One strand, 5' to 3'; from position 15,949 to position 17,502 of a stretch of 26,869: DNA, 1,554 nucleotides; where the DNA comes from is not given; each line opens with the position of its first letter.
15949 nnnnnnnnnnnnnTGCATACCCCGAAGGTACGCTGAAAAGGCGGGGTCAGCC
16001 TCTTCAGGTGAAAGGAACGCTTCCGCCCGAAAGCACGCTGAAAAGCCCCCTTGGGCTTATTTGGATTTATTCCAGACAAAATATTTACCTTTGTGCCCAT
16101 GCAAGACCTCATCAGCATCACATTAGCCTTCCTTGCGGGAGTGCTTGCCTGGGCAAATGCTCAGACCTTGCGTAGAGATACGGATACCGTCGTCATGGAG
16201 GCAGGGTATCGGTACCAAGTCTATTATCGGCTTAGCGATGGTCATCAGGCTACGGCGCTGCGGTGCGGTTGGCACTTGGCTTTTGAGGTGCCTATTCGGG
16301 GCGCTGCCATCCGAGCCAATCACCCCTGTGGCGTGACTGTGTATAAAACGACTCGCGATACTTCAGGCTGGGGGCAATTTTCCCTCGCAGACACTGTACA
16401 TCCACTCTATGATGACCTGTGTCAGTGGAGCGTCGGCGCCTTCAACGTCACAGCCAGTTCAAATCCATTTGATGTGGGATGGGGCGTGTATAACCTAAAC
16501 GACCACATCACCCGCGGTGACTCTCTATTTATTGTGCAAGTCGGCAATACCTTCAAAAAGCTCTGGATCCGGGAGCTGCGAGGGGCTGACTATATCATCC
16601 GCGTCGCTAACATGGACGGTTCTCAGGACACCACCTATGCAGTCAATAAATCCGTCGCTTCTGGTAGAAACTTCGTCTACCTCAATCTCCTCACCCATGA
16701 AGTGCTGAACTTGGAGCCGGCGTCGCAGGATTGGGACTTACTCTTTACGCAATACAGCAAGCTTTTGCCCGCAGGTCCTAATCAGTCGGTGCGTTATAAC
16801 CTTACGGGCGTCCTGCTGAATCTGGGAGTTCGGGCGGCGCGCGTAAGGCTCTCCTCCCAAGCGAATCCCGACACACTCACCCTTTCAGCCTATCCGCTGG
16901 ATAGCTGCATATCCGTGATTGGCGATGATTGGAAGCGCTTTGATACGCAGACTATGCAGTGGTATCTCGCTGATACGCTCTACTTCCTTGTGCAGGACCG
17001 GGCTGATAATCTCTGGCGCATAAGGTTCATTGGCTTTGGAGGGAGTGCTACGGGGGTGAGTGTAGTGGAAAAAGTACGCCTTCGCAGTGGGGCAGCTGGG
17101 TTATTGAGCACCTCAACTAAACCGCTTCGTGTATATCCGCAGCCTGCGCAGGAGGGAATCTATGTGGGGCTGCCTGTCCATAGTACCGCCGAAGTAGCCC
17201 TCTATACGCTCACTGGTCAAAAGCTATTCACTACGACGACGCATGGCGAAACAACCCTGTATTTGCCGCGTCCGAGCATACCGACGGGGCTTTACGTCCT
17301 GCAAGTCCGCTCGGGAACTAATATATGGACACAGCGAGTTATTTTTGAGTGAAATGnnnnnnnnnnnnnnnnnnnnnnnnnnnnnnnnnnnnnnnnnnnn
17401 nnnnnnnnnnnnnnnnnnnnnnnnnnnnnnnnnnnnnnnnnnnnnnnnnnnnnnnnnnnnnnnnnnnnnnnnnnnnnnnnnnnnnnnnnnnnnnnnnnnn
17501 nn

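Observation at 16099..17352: T9SS-secreted tandem HmuY-like protein with His in one repeat and Met at the same position in the other: possible dual-redox hemophore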

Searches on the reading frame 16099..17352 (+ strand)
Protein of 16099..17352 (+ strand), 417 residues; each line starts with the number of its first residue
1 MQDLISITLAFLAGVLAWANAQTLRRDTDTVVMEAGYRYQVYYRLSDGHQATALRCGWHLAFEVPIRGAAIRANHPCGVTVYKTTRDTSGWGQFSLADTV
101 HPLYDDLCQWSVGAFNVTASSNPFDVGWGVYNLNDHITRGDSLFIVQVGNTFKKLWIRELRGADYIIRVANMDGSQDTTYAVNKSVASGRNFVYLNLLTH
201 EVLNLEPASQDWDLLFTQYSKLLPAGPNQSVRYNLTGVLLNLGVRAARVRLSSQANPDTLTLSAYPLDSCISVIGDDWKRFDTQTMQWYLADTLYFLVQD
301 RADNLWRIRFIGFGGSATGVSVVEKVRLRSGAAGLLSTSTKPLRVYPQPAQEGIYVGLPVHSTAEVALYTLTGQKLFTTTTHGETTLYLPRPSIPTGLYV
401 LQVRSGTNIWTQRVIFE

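Call 3: search_protein_families(library=pfam, proteins=[window:16099-17349:+], max_evalue=1)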
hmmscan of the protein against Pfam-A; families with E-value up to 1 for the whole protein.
window:16099-17349:+ (417 aa): 2 families
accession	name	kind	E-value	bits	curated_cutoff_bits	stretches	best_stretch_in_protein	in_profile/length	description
PF18962.6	Por_Secre_tail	-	1.6e-05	25.5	27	1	345-415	1-74/75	Secretion system C-terminal sorting domain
PF14064.11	HmuY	-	0.0023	18.5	27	0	191-221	4-39/157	HmuY protein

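Call 4: search_protein_families(library=ncbifam, proteins=[window:16099-17349:+], max_evalue=1)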
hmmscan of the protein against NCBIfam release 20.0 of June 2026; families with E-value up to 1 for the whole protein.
window:16099-17349:+ (417 aa): 3 families
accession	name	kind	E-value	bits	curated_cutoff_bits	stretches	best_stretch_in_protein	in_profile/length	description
TIGR04183.1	Por_Secre_tail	domain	9.1e-10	38.4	23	1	345-415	1-70/72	T9SS type A sorting domain-containing protein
NF050177.1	TapA_OM_Porphy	equivalog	7.1e-06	25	500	1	342-417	470-544/544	TapA/TapC family T9SS-dependent outer membrane protein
NF038113.1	T9SSA_dep_M36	equivalog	0.00029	19.1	885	1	339-416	789-868/869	T9SS-dependent M36 family metallopeptidase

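Call 6: search_solved_structures(query=window:16099-17349:+, max_evalue=10, show_alignments=3)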
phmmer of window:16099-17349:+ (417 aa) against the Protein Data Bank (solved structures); distinct sequences matched with E-value up to 10: 3.
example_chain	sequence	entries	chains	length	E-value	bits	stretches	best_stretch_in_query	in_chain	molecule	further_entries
8glk_D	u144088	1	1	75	0.11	14.5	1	344-415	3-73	Endonuclease I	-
8qb1_A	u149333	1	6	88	0.13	14.3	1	356-415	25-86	Mirolase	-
8glj_D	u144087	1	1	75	0.15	14.1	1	344-413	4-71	Por secretion system C-terminal sorting domain-containing protein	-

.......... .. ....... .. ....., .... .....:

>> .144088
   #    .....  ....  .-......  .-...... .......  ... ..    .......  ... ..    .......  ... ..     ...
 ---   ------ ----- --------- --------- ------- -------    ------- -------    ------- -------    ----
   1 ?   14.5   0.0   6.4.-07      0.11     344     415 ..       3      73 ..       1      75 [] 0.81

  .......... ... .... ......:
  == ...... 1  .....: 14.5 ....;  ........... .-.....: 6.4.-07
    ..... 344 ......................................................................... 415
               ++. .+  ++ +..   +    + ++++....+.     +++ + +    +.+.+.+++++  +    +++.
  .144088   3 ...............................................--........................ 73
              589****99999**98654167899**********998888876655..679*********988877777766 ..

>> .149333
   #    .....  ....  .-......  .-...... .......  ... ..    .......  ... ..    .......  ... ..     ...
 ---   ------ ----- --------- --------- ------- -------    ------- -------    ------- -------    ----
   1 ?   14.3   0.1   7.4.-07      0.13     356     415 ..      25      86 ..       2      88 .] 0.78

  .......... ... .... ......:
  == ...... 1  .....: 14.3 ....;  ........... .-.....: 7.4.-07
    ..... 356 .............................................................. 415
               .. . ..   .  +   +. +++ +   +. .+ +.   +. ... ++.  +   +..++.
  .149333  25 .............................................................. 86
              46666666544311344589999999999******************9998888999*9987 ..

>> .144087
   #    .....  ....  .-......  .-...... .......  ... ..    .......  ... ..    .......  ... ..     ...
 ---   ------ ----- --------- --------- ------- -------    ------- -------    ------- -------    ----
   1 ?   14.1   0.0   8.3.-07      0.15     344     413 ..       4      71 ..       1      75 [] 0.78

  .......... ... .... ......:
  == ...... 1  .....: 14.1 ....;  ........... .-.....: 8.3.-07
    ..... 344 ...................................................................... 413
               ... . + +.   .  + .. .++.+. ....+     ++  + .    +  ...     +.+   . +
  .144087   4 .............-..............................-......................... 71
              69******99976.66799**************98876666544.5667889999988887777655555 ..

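Call 8: find_homologous_proteins(query=window:16099-17349:+, max_evalue=0.001)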
Query window:16099-17349:+ (417 aa): 49 proteins with E <= 0.001 among 8000 candidates.
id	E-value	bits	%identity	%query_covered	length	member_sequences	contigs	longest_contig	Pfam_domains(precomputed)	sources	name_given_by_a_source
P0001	2.8e-268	908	95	100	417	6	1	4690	PF18962.8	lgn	-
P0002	6.7e-194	663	69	100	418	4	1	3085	PF18962.8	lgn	-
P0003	1.1e-191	655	69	100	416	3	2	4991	PF18962.8,PF14064.12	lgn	-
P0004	5.8e-189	646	68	100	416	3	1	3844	PF18962.8,PF14064.12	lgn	-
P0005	8.4e-182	623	67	98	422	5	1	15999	PF18962.8,PF14064.12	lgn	-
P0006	3.0e-179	614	66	99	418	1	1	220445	PF14064.12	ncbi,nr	ncbi:MAG: T9SS type A sorting domain-containing protein [Bacteroidia bacterium]|nr:T9SS type A sorti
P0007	8.5e-171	586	61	100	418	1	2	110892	PF18962.8,PF14064.12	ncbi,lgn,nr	ncbi:MAG: T9SS type A sorting domain-containing protein [Bacteroidia bacterium]|nr:T9SS type A sorti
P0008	9.2e-171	586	62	100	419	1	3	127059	PF18962.8,PF14064.12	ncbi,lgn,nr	ncbi:MAG: T9SS type A sorting domain-containing protein [Bacteroidia bacterium]|nr:T9SS type A sorti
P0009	3.1e-170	585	61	100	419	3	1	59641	PF18962.8,PF14064.12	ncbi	ncbi:MAG: T9SS type A sorting domain-containing protein [Bacteroidia bacterium]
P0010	1.3e-168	579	62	95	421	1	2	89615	-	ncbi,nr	ncbi:MAG: hypothetical protein NZ580_07750 [Bacteroidia bacterium]|nr:hypothetical protein [Bacteroi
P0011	7.0e-167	574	62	98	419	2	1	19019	PF14064.12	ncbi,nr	ncbi:MAG: hypothetical protein N2253_08980 [Bacteroidia bacterium]|nr:hypothetical protein [Bacteroi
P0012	8.0e-145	501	58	100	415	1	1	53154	PF18962.8,PF14064.12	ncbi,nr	ncbi:MAG: T9SS type A sorting domain-containing protein [Bacteroidia bacterium]|nr:T9SS type A sorti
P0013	3.4e-139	482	55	99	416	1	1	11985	PF14064.12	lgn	-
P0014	9.6e-139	481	54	99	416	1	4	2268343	PF14064.12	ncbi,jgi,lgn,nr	ncbi:MAG: hypothetical protein N3A68_07940 [Bacteroidia bacterium]|jgi:hypothetical protein|nr:hypot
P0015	6.6e-138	478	54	93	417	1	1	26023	PF18962.8,PF14064.12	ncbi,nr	ncbi:MAG: T9SS type A sorting domain-containing protein [Bacteroidia bacterium]|nr:T9SS type A sorti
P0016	1.1e-136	474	57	93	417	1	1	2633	PF14064.12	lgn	-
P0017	9.8e-134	464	56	93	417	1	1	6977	PF14064.12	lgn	-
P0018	2.6e-127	443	55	93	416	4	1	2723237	PF18962.8,PF14064.12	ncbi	-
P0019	5.9e-127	442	53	100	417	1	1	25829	PF14064.12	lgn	-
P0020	8.1e-127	442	53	99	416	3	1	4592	PF18962.8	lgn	-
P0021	7.9e-126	438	52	99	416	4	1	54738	PF18962.8,PF14064.12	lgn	-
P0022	3.0e-125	436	55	93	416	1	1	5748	PF18962.8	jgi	-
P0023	1.1e-118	415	58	81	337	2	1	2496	PF18962.8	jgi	jgi:hypothetical protein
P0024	1.2e-114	402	52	96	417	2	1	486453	PF14064.12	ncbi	ncbi:MAG: T9SS type A sorting domain-containing protein [Bacteroidia bacterium]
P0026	3.7e-91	324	42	96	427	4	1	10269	PF18962.8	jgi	jgi:hypothetical protein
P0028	6.7e-74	267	40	90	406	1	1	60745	PF18962.8,PF14064.12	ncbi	ncbi:MAG: T9SS type A sorting domain-containing protein [Bacteroidia bacterium]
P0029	4.6e-60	222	35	100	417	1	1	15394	PF18962.8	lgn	-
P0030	5.6e-59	218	35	90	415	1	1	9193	PF18962.8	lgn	-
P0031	3.1e-56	209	33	96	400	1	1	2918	PF18962.8,PF14064.12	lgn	-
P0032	1.1e-49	188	35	94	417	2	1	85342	PF18962.8,PF14064.12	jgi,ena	-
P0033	1.3e-49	187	33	95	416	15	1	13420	PF18962.8,PF14064.12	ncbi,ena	-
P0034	5.9e-48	182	32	90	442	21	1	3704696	PF18962.8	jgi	jgi:hypothetical protein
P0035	2.1e-47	180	31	93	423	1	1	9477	PF18962.8,PF14064.12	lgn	-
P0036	3.6e-46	176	32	91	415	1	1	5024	PF18962.8,PF14064.12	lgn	-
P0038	6.0e-43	165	33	65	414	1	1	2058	PF18962.8,PF14064.12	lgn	-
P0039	7.7e-42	162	29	90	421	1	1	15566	PF18962.8,PF14064.12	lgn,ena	-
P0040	1.3e-41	161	33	65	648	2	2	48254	PF13573.13,PF23585.2,PF18962.8,PF19081.7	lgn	-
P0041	1.3e-40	158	32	69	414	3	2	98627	PF18962.8,PF14064.12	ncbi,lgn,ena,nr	ncbi:MAG TPA: T9SS type A sorting domain-containing protein [Flavobacteriales bacterium]|nr:T9SS typ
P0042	1.6e-40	157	31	99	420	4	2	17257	PF18962.8,PF14064.12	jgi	-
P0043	2.2e-40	157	32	93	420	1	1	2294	PF18962.8,PF14064.12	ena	-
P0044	4.4e-39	153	36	71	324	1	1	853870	PF14064.12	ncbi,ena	-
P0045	6.6e-17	80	29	74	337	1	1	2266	PF14064.12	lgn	-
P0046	1.9e-14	72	26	72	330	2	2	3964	PF14064.12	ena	-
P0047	6.2e-11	60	25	69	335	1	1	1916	PF14064.12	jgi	jgi:hypothetical protein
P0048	3.1e-8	51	24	68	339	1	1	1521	PF14064.12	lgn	-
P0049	9.3e-6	43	24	73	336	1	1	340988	PF14064.12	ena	-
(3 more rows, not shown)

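Call 15: search_solved_structures(query=A1, max_evalue=10, show_alignments=5)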
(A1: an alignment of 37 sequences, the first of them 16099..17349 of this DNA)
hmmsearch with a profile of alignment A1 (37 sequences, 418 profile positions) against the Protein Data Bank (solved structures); distinct sequences matched with E-value up to 10: 10.
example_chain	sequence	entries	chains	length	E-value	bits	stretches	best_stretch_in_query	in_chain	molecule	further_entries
8glk_D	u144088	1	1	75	3e-09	39.2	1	343-417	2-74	Endonuclease I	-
8glj_D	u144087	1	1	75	1.5e-08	36.9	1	342-417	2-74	Por secretion system C-terminal sorting domain-containing protein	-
9whd_A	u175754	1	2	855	8.7e-08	34.4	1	331-412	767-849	GH167 glycoside hydrolase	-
7pzj_A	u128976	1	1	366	3e-07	32.6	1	330-413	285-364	Lipase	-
5jvk_A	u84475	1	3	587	1.7e-06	30.1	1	340-417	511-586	Uncharacterized protein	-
8qb1_A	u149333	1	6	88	0.00092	21.1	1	343-417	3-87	Mirolase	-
8b6a_A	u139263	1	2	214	0.0016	20.3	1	182-224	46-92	Conserved hypothetical lipoprotein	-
3h8t_A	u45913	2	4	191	0.072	14.9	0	293-323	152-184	HmuY | Haemophore HmuY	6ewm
5hfs_A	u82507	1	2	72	0.39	12.5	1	363-417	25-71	Gingipain R2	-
7pq4_A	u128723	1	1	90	0.69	11.6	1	363-417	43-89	Arginine-specific cysteine proteinase (Arg-gingipain)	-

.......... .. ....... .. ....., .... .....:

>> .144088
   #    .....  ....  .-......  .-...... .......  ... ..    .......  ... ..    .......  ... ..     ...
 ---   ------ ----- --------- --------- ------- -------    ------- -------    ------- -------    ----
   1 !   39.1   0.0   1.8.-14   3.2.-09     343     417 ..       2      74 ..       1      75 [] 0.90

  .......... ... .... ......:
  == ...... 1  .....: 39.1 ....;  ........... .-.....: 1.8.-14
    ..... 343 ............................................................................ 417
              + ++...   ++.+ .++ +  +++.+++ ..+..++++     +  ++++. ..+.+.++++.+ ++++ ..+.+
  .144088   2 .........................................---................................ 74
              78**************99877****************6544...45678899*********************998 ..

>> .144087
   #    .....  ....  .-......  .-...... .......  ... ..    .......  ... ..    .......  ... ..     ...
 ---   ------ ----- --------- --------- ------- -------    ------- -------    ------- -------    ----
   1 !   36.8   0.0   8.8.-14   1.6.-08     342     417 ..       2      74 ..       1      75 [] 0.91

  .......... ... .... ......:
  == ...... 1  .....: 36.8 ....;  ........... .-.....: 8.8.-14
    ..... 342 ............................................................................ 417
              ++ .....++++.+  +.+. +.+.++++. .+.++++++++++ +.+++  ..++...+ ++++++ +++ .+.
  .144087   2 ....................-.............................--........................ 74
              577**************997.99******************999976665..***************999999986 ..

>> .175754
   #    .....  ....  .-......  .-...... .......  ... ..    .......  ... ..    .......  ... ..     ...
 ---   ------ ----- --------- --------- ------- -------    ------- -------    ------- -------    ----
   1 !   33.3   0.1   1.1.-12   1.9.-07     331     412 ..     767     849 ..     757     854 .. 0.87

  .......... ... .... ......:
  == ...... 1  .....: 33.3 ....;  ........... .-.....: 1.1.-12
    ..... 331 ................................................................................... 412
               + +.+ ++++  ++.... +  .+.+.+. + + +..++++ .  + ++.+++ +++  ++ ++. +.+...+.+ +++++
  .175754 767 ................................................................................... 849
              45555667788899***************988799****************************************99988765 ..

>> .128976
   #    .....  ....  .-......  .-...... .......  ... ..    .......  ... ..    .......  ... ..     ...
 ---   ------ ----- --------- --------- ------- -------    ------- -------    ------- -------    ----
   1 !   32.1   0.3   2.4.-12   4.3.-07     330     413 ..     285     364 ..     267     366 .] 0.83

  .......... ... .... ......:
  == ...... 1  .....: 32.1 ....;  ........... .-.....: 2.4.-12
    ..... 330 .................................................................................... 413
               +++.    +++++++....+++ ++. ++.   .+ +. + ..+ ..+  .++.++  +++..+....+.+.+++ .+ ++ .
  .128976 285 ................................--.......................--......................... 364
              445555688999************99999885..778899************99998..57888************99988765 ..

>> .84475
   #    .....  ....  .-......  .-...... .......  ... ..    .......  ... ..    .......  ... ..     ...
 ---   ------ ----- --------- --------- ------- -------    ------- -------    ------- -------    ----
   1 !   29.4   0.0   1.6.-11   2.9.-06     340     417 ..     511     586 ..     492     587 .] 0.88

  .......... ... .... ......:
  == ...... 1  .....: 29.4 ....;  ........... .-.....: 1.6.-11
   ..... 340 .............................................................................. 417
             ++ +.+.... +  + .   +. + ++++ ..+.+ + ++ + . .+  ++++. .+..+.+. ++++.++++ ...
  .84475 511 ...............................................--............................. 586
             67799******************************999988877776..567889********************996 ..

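Call 23: predict_structure(alignment_id=A1)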
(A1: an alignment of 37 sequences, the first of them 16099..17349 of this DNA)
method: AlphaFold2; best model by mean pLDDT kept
length: 417 residues; sequences in the alignment: 37
mean_pLDDT: 89.1   pTM: 0.72
mean pLDDT of the five models: 89.1, 89.0, 88.5, 88.2, 87.4
residues with pLDDT >= 90: 287; 70-90: 96; 50-70: 22; < 50: 12
segments of 3 or more residues with pLDDT < 50: 332-339
pLDDT, mean of each block of 10 residues (from residue 1): 62 58 77 96 96 97 89 97 94 92 94 95 93 95 96 97 96 94 95 95 95 96 88 93 95 87 86 90 89 94 93 93 92 45 83 88 89 87 89 88 84 89
secondary structure, 60 per line:
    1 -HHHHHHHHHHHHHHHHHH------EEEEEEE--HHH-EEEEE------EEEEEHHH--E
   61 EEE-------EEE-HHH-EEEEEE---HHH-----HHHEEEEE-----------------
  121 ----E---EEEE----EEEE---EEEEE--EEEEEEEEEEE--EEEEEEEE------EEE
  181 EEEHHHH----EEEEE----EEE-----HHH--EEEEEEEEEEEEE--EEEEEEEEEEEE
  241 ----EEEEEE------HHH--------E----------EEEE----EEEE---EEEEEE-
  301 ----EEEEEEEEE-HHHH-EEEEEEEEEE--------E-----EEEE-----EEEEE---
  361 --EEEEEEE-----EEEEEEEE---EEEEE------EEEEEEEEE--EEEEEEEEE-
elements in order: H2-19 E26-32 E39-43 E50-54 E60-63 E71-73 E79-84 E99-103 E129-132 E137-140 E144-148 E151-161 E164-171 E178-183 H184-187 E192-196 E201-203 E214-226 E229-240 E245-250 E279-282 E287-290 E294-299 E305-313 H315-318 E320-329 E344-347 E353-357 E363-369 E375-382 E386-390 E397-405 E408-416

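Call 28: fold_search(model_id=the predicted structure, library=pdb)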
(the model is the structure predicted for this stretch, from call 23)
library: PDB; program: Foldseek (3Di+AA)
matches with E <= 10: 777; with E <= 0.001: 2
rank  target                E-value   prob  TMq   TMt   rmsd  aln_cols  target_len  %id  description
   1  9v6n_B                1.8e-04  0.54  0.13  0.12  30.5       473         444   10  Block based reconstruction of RVFV GnGc-Fab140 complex (released 2025-12-24)
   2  4hj1_A                2.3e-04  0.51  0.12  0.12  30.2       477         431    9  Crystal structure of glycoprotein C from Rift Valley Fever Virus (glycosylated) (released 2013-01-16)
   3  4hjc                  1.0e-03  0.35  0.13  0.13  34.4       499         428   10  Crystal structure of glycoprotein C from Rift Valley Fever Virus (non-glycosylated) (released 2013-01-16)
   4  6r2h_A                1.1e-03  1.00  0.22  0.43  17.1       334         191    9  Crystal structure of Apo PinO from Porphyromonas gingivitis (released 2020-01-15)
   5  6egu_A                1.1e-03  0.38  0.14  0.14  32.9       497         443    9  Structure of RVFV envelope protein Gc in postfusion conformation in complex with 1,2-dipropionyl-sn-glycero-3-phosphoc (released 2017-11-01)
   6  4hj1_C                1.2e-03  0.28  0.13  0.12  30.9       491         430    9  Crystal structure of glycoprotein C from Rift Valley Fever Virus (glycosylated) (released 2013-01-16)
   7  5g47_A                1.4e-03  0.23  0.12  0.12  30.7       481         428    9  Structure of Gc glycoprotein from severe fever with thrombocytopenia syndrome virus in the trimeric postfusion conform (released 2016-07-06)
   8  5yow_A                1.5e-03  0.35  0.14  0.14  31.9       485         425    8  The post-fusion structure of the Heartland virus Gc glycoprotein (released 2017-11-22)
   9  6ivz_A                2.1e-03  0.33  0.13  0.14  29.3       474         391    9  Crystal structure of 5A ScFv complexed with YFV-China sE in postfusion state (released 2019-02-13)
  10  4g5a_A                2.3e-03  1.00  0.17  0.62   3.4        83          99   12  Crystal structure of a putative member of duf 3244 protein family (BT_1867) from Bacteroides thetaiotaomicron VPI-5482 (released 2012-09-19)
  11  7yw8_A                2.4e-03  0.28  0.13  0.13  32.6       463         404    9  Crystal structure of zika E protein (released 2022-11-09)
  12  3s98                  2.7e-03  0.69  0.15  0.21  18.7       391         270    9  human IFNAR1 (released 2011-08-31)
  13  4gsx_B                2.8e-03  0.35  0.13  0.14  29.2       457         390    9  High resolution structure of dengue virus serotype 1 sE containing stem (released 2012-12-19)
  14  9od2_A                3.8e-03  0.23  0.12  0.13  31.3       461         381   10  Cryo-EM structure of modified Zika virus E protein dimer complexed with a neutralizing antibody SMZAb2 Fab (released 2026-01-21)
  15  4gbs_A                4.2e-03  1.00  0.18  0.36  12.7       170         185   15  Crystal structure of a putative lipoprotein (BF2707) from Bacteroides fragilis NCTC 9343 at 2.75 A resolution (released 2012-10-10)
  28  8b6a_B                1.1e-02  0.99  0.20  0.42  15.5       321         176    9  Crystal structure of BfrB protein from Bacteroides fragilis NCTC 9343 (released 2023-05-31)
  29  8b6a_A                1.1e-02  0.96  0.15  0.33  16.3       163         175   13  Crystal structure of BfrB protein from Bacteroides fragilis NCTC 9343 (released 2023-05-31)
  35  3h8t_A                1.3e-02  0.84  0.15  0.30  17.9       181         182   14  Structure of Porphyromonas gingivalis heme-binding protein HmuY in complex with Heme (released 2009-05-12)
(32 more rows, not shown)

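Call 39: find_encoding_contigs(protein=window:16099-17352:+, flank=10000, max_places=3)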
Protein window:16099-17352:+ (417 aa): 1 contig read that carries it; 1 place shown.
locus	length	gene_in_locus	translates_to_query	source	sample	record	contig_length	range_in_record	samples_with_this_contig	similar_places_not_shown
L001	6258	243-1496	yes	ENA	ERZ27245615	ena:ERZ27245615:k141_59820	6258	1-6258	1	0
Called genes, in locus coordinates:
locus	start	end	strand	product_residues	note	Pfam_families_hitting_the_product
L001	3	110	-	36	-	?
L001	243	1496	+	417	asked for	PF18962:Por_Secre_tail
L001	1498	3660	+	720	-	PF13620:CarboxypepD_reg (faint), PF07715:Plug, PF00593:TonB_dep_Rec_b-barrel, PF14905:OMP_b-brl_3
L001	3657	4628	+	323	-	PF14064:HmuY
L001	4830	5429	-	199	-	-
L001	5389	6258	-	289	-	?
